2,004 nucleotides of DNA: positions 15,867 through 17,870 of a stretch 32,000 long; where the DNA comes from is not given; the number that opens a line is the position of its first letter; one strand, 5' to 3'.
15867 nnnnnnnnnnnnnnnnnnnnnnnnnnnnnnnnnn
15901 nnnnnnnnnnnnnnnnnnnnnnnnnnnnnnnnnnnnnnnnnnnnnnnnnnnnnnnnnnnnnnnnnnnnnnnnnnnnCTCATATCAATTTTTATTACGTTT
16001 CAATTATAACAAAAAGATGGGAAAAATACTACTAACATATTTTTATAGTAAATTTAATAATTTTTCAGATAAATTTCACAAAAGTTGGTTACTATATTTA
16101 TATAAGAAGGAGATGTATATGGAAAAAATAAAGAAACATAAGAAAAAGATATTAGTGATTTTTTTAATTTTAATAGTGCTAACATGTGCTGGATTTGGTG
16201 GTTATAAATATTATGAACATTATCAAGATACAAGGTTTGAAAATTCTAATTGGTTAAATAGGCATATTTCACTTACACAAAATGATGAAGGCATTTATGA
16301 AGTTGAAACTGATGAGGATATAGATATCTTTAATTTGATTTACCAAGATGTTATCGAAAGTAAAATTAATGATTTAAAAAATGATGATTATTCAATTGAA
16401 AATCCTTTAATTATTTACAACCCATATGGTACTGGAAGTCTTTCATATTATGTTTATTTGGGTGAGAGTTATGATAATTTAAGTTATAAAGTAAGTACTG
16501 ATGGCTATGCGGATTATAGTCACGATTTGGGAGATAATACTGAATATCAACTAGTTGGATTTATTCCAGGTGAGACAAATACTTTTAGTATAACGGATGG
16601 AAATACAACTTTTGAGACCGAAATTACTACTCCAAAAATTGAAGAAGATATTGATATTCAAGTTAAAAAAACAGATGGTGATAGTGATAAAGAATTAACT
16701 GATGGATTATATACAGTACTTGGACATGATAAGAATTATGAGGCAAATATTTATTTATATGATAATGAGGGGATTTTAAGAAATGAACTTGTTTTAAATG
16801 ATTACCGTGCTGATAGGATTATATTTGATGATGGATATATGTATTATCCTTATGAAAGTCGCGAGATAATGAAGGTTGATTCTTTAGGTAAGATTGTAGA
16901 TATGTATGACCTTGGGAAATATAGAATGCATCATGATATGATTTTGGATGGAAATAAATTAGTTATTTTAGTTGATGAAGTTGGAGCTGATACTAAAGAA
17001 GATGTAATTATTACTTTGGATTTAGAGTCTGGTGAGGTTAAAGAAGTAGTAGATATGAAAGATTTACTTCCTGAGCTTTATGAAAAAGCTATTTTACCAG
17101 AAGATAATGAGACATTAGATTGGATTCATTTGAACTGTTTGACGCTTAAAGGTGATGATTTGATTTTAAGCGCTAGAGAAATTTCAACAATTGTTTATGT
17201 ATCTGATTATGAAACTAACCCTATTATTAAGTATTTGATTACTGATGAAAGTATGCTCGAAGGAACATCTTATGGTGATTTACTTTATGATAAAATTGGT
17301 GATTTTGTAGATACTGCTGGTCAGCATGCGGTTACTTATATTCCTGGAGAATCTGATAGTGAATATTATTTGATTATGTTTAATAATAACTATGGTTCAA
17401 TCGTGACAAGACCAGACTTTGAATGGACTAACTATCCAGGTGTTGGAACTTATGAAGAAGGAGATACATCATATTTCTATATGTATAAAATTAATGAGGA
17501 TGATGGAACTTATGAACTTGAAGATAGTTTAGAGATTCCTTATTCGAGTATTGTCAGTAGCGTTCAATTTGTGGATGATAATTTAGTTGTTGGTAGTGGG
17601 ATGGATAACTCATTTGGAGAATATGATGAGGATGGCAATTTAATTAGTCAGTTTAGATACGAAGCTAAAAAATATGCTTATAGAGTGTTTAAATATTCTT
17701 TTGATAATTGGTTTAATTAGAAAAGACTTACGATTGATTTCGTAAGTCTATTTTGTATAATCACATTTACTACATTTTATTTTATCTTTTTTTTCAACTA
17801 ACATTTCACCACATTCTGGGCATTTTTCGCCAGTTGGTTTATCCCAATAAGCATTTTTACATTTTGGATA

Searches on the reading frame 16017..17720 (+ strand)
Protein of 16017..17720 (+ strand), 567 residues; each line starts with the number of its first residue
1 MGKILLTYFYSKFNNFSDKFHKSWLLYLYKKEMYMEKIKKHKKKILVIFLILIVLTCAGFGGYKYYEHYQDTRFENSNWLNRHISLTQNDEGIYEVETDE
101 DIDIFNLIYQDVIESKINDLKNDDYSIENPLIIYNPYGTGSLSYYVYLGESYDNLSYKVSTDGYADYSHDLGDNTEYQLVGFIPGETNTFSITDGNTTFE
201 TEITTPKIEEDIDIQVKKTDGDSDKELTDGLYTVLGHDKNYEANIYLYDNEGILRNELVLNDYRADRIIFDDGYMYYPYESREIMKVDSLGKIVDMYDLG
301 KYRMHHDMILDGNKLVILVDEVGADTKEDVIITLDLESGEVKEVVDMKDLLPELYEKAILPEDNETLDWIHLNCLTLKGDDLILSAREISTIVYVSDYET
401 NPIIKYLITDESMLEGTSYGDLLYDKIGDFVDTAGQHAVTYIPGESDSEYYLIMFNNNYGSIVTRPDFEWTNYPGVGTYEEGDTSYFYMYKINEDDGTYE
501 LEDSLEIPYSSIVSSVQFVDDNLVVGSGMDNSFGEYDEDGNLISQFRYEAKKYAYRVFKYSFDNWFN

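Call 9: search_protein_families(library=padloc, proteins=[window:16017-17720:+], max_evalue=0.1)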
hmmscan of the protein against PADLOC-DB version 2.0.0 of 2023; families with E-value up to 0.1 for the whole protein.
window:16017-17720:+ (567 aa): 0 families

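Call 19: search_protein_families(library=pfam, proteins=[window:16017-17720:+], max_evalue=0.00001)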
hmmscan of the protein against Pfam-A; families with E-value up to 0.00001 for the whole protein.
window:16017-17720:+ (567 aa): 1 family
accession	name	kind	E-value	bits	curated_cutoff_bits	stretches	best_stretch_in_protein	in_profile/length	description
PF05935.17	Arylsulfotrans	-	4.8e-51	174.3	24.2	1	222-554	7-358/374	Arylsulfotransferase (ASST)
